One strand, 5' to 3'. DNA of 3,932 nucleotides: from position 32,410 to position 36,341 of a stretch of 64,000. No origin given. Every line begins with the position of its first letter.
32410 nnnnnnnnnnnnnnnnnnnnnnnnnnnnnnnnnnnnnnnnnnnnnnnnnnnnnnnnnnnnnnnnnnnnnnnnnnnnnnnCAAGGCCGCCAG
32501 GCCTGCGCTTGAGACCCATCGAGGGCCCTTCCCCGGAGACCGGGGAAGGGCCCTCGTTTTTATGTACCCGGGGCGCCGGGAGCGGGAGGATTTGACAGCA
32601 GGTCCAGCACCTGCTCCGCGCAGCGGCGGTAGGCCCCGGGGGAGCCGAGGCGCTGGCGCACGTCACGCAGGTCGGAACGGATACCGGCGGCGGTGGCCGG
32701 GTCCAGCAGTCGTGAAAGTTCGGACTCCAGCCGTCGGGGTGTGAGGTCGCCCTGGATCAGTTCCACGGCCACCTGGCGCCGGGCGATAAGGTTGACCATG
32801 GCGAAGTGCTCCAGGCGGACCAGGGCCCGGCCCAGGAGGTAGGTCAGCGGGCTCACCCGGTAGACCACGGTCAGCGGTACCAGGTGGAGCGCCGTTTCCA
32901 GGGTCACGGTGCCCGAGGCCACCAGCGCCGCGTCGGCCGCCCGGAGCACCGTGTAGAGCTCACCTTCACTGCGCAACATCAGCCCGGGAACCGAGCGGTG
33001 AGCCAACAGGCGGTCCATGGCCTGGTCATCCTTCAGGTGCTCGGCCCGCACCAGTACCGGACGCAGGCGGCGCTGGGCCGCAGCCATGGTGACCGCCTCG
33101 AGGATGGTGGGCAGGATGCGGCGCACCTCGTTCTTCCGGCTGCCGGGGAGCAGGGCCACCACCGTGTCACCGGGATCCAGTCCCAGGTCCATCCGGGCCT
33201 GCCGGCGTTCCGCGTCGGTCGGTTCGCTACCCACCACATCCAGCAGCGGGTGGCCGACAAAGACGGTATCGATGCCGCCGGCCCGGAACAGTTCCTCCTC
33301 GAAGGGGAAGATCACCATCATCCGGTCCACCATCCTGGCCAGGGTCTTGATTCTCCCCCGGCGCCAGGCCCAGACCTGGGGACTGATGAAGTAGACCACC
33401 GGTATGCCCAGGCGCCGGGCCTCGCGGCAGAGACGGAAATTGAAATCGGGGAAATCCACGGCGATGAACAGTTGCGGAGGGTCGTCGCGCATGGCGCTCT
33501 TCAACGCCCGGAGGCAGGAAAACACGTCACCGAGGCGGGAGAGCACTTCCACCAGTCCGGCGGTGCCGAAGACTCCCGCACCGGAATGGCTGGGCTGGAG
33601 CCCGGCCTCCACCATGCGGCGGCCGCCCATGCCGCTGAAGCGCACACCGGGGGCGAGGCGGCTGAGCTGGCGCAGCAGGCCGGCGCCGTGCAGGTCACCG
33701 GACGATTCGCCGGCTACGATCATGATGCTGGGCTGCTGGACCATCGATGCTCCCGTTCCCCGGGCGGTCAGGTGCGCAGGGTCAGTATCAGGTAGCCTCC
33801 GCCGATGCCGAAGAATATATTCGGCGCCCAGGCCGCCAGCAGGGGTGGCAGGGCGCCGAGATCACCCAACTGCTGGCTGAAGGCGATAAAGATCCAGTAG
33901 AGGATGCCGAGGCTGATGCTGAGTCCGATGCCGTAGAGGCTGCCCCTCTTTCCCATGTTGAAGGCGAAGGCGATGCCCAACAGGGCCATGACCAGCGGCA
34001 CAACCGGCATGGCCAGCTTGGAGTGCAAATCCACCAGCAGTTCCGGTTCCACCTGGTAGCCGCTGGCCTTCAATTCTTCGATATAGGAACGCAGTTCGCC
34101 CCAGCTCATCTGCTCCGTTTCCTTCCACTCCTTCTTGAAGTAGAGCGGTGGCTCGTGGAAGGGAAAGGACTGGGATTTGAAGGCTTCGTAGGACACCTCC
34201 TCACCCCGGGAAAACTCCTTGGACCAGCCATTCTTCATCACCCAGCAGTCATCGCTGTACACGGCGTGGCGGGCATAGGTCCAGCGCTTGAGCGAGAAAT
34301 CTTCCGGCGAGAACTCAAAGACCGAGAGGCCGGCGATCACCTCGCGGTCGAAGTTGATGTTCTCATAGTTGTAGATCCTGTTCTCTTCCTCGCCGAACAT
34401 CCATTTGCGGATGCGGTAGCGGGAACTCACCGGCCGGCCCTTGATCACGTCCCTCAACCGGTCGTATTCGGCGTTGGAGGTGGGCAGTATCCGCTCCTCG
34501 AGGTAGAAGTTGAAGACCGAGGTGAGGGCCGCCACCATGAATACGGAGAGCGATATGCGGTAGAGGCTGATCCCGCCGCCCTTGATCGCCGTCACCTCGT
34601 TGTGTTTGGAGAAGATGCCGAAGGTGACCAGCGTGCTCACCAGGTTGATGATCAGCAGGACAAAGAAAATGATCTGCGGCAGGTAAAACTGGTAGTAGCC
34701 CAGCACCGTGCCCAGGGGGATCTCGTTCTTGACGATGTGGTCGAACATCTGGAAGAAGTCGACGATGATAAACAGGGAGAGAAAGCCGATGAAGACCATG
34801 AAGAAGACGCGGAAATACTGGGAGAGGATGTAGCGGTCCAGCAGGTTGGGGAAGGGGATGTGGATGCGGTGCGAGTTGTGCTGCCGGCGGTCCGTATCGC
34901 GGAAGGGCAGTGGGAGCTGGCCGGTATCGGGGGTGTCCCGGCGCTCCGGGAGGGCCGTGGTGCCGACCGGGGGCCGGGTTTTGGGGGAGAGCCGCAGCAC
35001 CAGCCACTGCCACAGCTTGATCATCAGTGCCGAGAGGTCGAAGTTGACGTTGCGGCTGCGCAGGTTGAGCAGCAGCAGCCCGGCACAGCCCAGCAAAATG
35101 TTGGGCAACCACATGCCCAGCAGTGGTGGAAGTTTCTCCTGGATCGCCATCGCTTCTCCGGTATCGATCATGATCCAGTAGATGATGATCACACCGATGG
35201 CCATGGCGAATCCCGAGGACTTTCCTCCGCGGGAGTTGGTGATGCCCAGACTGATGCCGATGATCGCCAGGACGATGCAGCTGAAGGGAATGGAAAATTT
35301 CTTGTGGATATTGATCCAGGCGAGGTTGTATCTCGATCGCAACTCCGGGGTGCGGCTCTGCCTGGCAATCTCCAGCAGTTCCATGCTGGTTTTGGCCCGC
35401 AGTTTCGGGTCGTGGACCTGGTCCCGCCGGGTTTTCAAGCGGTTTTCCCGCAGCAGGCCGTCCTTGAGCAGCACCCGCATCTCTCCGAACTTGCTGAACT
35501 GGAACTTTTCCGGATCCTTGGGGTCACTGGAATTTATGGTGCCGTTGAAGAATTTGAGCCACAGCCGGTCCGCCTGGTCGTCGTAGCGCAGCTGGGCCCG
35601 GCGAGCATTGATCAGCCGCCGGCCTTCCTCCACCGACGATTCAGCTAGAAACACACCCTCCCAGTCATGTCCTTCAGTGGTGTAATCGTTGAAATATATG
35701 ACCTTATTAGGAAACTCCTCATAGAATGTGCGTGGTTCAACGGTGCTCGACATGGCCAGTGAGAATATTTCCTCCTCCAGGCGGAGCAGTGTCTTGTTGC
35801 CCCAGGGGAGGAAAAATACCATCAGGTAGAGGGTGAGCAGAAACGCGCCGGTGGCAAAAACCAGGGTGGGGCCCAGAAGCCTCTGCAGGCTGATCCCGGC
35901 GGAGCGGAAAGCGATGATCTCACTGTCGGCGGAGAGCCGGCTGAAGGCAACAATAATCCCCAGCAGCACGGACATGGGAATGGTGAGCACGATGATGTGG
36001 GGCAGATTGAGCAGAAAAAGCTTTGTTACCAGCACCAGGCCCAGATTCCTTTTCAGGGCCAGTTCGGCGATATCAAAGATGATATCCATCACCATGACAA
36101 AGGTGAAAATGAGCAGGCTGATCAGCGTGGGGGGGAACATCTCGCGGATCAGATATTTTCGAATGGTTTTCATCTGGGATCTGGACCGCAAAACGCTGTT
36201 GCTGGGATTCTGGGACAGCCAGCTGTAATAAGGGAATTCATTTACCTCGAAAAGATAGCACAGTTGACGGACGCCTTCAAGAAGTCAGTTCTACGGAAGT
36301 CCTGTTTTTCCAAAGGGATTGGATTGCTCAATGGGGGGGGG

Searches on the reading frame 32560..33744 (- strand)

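Call 6: search_protein_families(library=ncbifam, proteins=[window:32560-33744:-], max_evalue=0.00001)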
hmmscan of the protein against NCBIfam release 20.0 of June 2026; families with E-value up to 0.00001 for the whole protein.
window:32560-33744:- (394 aa): 3 families
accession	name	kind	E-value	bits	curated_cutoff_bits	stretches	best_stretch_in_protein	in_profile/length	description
TIGR00215.1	lpxB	equivalog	1.1e-80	271.3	190.25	1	3-382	4-382/382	lipid-A-disaccharide synthase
NF002173.0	PRK01021.1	equivalog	1.2e-51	176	1033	1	4-349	226-572/610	lipid-A-disaccharide synthase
TIGR03492.1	TIGR03492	hypoth_equivalog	1.4e-07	30.6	219.2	0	154-241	176-253/396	lipid-A-disaccharide synthase-related protein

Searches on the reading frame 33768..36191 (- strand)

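Call 6: search_protein_families(library=ncbifam, proteins=[window:33768-36191:-], max_evalue=0.00001)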
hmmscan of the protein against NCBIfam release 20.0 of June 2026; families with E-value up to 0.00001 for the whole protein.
window:33768-36191:- (807 aa): 2 families
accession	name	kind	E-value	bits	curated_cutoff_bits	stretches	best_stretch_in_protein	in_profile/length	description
TIGR04407.1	LptF_YjgP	equivalog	2.8e-103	345.3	230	2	10-375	2-345/347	LPS export ABC transporter permease LptF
TIGR04408.1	LptG_lptG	equivalog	4.5e-103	344.6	240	2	450-803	1-349/351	LPS export ABC transporter permease LptG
